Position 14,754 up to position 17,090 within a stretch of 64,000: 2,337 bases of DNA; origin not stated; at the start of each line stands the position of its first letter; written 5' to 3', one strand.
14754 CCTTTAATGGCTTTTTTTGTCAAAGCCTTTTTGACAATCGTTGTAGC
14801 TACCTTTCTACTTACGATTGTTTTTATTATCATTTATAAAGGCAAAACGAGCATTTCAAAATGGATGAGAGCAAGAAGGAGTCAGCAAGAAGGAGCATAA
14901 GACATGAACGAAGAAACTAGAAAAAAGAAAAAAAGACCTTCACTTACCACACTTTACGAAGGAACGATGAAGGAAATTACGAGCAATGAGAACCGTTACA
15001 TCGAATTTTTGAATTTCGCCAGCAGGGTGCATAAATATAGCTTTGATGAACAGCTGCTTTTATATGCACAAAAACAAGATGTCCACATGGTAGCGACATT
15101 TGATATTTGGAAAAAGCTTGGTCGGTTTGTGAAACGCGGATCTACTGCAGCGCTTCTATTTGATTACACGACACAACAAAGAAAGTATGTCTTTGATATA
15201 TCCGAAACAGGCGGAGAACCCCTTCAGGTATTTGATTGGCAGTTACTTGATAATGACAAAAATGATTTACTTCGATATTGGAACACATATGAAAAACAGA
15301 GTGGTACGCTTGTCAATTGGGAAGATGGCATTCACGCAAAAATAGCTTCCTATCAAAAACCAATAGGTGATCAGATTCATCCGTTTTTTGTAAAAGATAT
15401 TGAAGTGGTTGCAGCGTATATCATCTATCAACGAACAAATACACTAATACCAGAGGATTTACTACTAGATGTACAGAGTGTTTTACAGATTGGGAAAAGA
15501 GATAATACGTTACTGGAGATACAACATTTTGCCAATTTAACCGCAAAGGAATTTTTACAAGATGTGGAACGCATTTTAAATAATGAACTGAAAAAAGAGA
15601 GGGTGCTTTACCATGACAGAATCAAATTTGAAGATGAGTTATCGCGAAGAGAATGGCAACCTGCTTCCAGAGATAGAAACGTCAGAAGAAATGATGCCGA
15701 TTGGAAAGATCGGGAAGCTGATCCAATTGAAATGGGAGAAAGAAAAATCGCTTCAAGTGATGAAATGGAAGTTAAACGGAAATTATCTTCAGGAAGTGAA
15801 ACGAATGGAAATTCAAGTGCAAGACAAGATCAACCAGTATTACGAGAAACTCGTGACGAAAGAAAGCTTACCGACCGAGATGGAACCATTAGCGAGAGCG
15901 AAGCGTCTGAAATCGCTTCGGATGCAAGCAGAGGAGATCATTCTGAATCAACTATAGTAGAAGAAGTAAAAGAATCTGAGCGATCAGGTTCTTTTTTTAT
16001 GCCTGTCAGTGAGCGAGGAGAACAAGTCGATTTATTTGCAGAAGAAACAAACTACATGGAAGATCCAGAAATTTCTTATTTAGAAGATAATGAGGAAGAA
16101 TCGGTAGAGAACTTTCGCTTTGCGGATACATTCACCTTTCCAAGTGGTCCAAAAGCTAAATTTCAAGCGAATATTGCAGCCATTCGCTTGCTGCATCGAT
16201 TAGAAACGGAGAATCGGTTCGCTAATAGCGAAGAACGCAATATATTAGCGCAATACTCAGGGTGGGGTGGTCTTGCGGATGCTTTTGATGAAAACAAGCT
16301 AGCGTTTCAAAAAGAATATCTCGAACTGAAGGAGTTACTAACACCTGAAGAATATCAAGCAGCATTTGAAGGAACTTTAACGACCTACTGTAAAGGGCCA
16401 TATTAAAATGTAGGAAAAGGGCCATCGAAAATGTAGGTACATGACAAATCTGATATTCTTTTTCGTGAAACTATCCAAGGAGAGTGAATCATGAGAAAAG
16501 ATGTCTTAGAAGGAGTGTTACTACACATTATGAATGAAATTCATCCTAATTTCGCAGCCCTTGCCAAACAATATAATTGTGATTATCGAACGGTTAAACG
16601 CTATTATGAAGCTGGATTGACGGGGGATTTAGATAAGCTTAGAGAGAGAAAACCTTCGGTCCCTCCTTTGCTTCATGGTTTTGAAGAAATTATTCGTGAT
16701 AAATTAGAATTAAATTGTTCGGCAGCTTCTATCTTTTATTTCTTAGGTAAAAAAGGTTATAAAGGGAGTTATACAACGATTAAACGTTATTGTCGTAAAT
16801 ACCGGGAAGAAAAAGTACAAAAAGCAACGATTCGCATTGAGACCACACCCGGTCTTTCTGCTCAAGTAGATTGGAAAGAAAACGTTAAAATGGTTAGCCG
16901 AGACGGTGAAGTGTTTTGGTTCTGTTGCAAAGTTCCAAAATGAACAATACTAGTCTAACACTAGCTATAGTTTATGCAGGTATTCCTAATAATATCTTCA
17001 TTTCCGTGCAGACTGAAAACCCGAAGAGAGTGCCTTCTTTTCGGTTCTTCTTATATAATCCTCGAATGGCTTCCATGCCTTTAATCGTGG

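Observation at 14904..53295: Giant conjugation gene (ArdC-like N-terminus ... SNF2-like helicase C-terminus) split by about 33 kb of stacked mobile and accessory DNA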

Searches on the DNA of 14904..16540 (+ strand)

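Call 7: search_dna_similar(query=window:14904-16389:+, collection=plasmids, mode=near, max_rows=30)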
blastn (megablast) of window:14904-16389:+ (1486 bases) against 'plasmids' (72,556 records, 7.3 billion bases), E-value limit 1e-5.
Records with a match: 84; places in all: 85; records where one place covers at least 80% of the query: 84.
Best place of each record, by identity: >=99% 69; 95-99% 15.
By first word of the organism name: Listeria 84.
By predicted mobility (MOB-suite, as given by PLSDB): mobilizable 65; conjugative 19.
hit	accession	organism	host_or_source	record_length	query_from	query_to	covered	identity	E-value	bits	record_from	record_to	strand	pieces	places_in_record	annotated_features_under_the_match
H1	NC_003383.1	Listeria innocua Clip11262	-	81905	1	1486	100%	99.9%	0e+0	2734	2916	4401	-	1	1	class I SAM-dependent methyltransferase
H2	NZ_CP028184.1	Listeria monocytogenes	food,smoked fish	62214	1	1486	100%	99.9%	0e+0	2734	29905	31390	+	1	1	SNF2-related protein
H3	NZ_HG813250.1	Listeria monocytogenes 6179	-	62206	1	1486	100%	99.9%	0e+0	2734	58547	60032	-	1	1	SNF2-related protein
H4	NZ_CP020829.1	Listeria monocytogenes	food,barbecue pork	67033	1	1486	100%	99.9%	0e+0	2734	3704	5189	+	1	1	ArdC-like ssDNA-binding domain-containing protein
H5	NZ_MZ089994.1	Listeria monocytogenes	-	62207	1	1486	100%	99.9%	0e+0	2734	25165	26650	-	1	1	SNF2-related protein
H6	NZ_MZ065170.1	Listeria monocytogenes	-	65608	1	1486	100%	99.9%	0e+0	2734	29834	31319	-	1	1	SNF2-related protein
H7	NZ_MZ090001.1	Listeria monocytogenes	-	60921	1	1486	100%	99.9%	0e+0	2734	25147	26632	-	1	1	SNF2-related protein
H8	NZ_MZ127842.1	Listeria monocytogenes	-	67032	1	1486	100%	99.9%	0e+0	2734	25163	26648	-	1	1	SNF2-related protein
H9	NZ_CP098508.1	Listeria monocytogenes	Homo sapiens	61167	1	1486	100%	99.9%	0e+0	2734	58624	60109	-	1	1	SNF2-related protein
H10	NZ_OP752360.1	Listeria monocytogenes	-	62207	1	1486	100%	99.9%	0e+0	2734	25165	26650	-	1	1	SNF2-related protein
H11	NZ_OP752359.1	Listeria monocytogenes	-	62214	1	1486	100%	99.9%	0e+0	2734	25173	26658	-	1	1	SNF2-related protein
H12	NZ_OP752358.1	Listeria monocytogenes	-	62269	1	1486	100%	99.9%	0e+0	2734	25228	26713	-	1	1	SNF2-related protein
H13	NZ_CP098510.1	Listeria monocytogenes 6179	-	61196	1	1486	100%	99.9%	0e+0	2734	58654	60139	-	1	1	SNF2-related protein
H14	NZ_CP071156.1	Listeria innocua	bacterial culture,food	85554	1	1486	100%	99.8%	0e+0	2728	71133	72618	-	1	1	SNF2-related protein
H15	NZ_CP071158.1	Listeria innocua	bacterial culture,food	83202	1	1486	100%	99.8%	0e+0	2728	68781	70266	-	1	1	SNF2-related protein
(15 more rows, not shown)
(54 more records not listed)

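Call 16: search_dna_similar(query=window:16240-16540:+, collection=plasmids, mode=near, max_rows=40)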
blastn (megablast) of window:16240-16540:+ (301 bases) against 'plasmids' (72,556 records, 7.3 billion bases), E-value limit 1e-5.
Records with a match: 97; places in all: 176; records where one place covers at least 80% of the query: 52.
Best place of each record, by identity: >=99% 68; 95-99% 26; 80-90% 2; 60-80% 1.
By first word of the organism name: Listeria 94; Enterococcus 3.
By predicted mobility (MOB-suite, as given by PLSDB): mobilizable 74; conjugative 19; non-mobilizable 4.
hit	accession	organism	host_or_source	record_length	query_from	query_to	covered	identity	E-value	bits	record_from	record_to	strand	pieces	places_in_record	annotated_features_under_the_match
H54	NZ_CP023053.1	Listeria monocytogenes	environmental,environmental swab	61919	1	301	100%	100.0%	4e-156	556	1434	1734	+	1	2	ArdC-like ssDNA-binding domain-containing protein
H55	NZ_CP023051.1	Listeria monocytogenes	environmental,environmental swab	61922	1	301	100%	100.0%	4e-156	556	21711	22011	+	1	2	ArdC-like ssDNA-binding domain-containing protein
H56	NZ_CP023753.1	Listeria monocytogenes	food product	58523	1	301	100%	100.0%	4e-156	556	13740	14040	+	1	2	ArdC-like ssDNA-binding domain-containing protein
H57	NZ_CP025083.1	Listeria monocytogenes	meat processing facility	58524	1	301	100%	100.0%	4e-156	556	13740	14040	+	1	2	ArdC-like ssDNA-binding domain-containing protein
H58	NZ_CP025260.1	Listeria monocytogenes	meat processing facility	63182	1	301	100%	100.0%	4e-156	556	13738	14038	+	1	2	ArdC-like ssDNA-binding domain-containing protein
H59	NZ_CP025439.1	Listeria monocytogenes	meat processing facility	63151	1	301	100%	100.0%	4e-156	556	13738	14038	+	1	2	ArdC-like ssDNA-binding domain-containing protein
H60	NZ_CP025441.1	Listeria monocytogenes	meat processing facility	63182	1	301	100%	100.0%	4e-156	556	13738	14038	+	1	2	ArdC-like ssDNA-binding domain-containing protein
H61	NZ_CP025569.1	Listeria monocytogenes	-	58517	1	301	100%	100.0%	4e-156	556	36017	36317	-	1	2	ArdC-like ssDNA-binding domain-containing protein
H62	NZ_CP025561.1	Listeria monocytogenes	-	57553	1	301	100%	100.0%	4e-156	556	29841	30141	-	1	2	ArdC-like ssDNA-binding domain-containing protein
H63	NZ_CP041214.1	Listeria monocytogenes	food,chocolate milk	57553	1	301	100%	100.0%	4e-156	556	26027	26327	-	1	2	ArdC-like ssDNA-binding domain-containing protein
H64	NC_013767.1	Listeria monocytogenes 08-5578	-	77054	1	301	100%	100.0%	4e-156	556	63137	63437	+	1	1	ArdC-like ssDNA-binding domain-containing protein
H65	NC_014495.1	Listeria monocytogenes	-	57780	1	301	100%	100.0%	4e-156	556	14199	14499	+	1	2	ArdC-like ssDNA-binding domain-containing protein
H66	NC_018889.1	Listeria monocytogenes SLCC2372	-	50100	1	301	100%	100.0%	4e-156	556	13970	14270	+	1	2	ArdC-like ssDNA-binding domain-containing protein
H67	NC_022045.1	Listeria monocytogenes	Environment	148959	1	301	100%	100.0%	4e-156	556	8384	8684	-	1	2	ArdC-like ssDNA-binding domain-containing protein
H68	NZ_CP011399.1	Listeria monocytogenes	food,green chili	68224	1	301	100%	100.0%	4e-156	556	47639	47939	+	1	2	ArdC-like ssDNA-binding domain-containing protein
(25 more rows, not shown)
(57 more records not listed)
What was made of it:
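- The left junction is 100% identical in at least 52 of 72,556 PLSDB records (call 16).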

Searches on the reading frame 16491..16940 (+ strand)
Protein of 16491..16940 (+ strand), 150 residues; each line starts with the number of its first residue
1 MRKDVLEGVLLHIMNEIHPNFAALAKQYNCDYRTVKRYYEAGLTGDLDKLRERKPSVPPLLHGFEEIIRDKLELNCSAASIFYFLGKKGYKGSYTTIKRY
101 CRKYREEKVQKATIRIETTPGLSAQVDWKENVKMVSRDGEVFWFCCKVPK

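Call 48: search_protein_families(library=pfam, proteins=[window:16491-16940:+], max_evalue=0.001)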
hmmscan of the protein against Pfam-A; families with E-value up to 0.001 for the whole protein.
window:16491-16940:+ (150 aa): 2 families
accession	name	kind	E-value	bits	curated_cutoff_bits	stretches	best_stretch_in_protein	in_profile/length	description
PF13551.12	HTH_29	-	0.00059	20.3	28.1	0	14-55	8-48/64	Winged helix-turn helix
PF13518.12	HTH_28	-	0.00091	19.7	25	0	12-38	8-32/52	Helix-turn-helix domain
